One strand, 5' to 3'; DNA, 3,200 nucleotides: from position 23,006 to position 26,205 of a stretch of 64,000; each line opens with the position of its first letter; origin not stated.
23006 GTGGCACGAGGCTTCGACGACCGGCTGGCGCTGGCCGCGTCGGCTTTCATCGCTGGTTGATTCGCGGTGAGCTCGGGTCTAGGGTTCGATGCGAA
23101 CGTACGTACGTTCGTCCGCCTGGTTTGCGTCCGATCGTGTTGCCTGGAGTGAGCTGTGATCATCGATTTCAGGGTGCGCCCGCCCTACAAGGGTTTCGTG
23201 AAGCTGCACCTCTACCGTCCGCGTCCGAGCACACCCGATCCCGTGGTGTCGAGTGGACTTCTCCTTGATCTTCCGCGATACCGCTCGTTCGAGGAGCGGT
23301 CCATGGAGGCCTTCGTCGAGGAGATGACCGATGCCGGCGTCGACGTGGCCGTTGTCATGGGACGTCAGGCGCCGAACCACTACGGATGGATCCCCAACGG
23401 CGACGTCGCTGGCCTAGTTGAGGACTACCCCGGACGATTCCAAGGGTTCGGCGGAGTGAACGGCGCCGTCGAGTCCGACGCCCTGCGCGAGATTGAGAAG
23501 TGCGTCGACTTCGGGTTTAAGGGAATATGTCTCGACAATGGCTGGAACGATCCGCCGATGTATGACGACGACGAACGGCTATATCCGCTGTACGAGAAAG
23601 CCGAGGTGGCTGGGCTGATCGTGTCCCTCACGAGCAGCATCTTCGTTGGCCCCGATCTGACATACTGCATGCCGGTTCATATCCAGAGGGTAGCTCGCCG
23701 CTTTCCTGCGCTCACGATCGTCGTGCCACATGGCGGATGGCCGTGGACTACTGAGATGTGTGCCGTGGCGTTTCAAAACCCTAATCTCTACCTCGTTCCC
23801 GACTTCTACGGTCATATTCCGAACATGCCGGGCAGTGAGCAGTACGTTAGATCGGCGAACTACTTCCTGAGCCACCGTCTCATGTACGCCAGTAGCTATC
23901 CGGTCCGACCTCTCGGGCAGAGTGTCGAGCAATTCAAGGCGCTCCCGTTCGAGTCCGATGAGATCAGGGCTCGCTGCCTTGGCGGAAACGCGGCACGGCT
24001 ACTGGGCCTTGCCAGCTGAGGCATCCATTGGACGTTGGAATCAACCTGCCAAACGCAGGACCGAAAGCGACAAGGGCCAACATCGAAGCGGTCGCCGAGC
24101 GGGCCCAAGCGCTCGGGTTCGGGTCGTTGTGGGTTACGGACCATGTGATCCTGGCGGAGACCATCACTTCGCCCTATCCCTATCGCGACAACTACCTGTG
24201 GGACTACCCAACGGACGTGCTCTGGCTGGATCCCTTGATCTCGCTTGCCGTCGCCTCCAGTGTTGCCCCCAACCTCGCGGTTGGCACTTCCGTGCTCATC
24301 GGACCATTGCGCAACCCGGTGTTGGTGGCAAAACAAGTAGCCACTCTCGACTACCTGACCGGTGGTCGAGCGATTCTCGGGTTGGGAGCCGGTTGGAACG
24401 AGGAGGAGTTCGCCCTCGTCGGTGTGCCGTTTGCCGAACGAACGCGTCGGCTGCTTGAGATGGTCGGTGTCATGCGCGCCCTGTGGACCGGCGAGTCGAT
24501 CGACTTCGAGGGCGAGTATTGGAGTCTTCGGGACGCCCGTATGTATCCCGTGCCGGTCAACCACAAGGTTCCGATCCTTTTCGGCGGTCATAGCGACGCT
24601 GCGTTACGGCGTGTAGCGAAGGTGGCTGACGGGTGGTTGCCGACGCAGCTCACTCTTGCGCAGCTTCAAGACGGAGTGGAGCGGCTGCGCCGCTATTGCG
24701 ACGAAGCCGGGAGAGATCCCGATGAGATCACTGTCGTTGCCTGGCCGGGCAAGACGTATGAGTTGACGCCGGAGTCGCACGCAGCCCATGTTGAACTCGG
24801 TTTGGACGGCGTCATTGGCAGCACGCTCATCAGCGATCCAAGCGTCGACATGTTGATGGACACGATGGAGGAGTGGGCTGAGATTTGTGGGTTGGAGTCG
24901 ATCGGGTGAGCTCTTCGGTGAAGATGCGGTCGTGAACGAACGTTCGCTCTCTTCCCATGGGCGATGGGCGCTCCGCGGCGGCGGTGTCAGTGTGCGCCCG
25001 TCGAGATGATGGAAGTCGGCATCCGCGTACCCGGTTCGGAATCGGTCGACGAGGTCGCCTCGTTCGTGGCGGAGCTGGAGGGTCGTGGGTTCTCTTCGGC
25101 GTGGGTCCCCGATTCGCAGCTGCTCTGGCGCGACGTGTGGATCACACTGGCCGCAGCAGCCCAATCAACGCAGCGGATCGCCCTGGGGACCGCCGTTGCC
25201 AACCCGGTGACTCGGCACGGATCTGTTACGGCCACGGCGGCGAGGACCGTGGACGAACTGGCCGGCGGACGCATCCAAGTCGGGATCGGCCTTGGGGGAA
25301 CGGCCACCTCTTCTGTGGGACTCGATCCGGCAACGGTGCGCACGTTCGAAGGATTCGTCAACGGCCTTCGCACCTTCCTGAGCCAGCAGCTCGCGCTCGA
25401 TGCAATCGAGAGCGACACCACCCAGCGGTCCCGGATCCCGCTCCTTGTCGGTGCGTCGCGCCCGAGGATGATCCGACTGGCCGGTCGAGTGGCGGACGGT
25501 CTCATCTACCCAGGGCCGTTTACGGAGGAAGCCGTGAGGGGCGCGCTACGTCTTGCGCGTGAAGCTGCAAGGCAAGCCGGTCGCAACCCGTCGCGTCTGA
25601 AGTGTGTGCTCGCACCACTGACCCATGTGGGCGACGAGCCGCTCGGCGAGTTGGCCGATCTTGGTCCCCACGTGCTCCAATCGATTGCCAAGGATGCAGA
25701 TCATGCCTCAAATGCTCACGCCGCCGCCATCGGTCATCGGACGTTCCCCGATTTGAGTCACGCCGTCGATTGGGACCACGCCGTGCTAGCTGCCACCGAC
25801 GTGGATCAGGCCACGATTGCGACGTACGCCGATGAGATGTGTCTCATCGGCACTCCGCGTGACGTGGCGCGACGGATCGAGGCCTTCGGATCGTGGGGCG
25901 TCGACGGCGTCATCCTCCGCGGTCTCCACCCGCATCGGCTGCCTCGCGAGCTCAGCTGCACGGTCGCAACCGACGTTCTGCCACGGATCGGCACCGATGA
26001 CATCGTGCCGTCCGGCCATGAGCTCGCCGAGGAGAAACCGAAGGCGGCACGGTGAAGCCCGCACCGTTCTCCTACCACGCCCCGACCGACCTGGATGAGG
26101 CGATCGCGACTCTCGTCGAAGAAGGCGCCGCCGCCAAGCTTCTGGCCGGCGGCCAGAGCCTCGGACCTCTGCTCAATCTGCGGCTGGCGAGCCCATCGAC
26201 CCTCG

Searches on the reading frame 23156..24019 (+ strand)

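Call 93: search_protein_families(library=pfam, proteins=[window:23156-24019:+], max_evalue=0.0001)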
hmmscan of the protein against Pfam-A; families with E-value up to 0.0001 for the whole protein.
window:23156-24019:+ (287 aa): 1 family
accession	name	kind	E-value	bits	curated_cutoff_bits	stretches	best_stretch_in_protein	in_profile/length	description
PF04909.20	Amidohydro_2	-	3.9e-35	122.4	26.4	1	36-285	24-289/289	Amidohydrolase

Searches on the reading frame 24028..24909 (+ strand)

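Call 93: search_protein_families(library=pfam, proteins=[window:24028-24909:+], max_evalue=0.0001)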
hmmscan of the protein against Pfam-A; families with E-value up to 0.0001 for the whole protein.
window:24028-24909:+ (293 aa): 1 family
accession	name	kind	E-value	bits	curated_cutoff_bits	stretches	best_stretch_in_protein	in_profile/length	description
PF00296.26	Bac_luciferase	-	1.7e-55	189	27.9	1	8-238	8-224/314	Luciferase-like monooxygenase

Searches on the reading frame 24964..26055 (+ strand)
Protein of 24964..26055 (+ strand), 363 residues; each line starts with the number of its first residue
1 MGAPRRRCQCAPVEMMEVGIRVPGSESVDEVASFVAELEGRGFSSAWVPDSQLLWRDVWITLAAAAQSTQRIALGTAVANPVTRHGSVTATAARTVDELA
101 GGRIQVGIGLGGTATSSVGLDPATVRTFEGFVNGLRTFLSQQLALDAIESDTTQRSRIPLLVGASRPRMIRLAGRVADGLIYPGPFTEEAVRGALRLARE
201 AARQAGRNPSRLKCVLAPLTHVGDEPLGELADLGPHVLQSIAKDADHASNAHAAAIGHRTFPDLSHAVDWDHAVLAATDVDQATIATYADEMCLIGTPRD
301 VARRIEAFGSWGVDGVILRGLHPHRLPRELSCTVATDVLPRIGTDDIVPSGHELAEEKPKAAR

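Call 93: search_protein_families(library=pfam, proteins=[window:24964-26055:+], max_evalue=0.0001)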
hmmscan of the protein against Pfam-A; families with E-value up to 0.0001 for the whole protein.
window:24964-26055:+ (363 aa): 1 family
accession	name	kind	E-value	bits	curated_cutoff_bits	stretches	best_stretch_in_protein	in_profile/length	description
PF00296.26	Bac_luciferase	-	1.8e-40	139.7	27.9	1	24-314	18-313/314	Luciferase-like monooxygenase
